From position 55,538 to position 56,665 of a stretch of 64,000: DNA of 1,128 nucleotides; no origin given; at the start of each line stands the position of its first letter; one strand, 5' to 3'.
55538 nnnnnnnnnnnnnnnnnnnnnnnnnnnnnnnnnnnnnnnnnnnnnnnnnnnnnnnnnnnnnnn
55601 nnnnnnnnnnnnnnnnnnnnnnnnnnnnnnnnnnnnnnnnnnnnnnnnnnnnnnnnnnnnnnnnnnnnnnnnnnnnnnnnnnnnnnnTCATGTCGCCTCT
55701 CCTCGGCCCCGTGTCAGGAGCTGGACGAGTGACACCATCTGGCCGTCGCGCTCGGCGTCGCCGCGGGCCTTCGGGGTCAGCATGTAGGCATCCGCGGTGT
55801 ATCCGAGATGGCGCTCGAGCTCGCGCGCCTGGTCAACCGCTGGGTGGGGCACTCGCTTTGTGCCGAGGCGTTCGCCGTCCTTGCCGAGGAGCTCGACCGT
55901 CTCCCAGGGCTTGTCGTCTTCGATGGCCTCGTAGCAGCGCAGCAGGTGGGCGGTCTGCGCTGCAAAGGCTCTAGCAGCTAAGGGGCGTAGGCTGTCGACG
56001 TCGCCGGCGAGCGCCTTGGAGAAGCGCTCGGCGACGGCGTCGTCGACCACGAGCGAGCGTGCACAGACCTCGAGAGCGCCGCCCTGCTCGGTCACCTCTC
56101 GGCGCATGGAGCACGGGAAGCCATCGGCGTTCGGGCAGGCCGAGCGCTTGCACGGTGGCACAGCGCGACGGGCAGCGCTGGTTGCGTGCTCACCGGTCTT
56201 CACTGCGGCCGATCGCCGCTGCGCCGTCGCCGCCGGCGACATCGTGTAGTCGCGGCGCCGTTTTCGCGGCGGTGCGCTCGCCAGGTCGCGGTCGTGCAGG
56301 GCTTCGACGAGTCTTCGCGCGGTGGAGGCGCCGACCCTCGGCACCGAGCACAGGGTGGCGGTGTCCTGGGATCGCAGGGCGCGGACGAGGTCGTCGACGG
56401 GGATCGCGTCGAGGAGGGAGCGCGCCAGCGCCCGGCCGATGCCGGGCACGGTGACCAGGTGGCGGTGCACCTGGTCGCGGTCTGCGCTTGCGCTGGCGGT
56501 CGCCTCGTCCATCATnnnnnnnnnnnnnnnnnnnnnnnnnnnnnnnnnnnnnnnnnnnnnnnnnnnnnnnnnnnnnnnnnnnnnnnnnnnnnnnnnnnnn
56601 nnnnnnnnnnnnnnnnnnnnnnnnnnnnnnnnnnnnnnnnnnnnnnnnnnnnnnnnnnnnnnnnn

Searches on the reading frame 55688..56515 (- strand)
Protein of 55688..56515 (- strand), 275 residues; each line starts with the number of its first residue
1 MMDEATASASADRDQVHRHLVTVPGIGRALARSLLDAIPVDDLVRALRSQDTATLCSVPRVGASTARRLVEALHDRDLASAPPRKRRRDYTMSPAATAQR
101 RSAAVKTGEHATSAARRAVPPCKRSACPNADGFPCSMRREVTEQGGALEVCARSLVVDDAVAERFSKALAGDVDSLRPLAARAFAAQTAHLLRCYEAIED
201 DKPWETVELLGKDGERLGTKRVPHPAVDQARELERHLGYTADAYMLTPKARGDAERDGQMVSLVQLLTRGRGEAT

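Call 100: search_protein_families(library=pfam, proteins=[window:55688-56515:-], max_evalue=0.001)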
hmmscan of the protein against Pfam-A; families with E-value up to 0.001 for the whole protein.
window:55688-56515:- (275 aa): 2 families
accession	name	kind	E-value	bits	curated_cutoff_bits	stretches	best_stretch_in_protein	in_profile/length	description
PF14520.12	HHH_5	-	1.9e-12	47.9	27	1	19-75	3-57/57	Helix-hairpin-helix domain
PF00633.29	HHH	-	0.00011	22.3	24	0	20-36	13-29/30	Helix-hairpin-helix motif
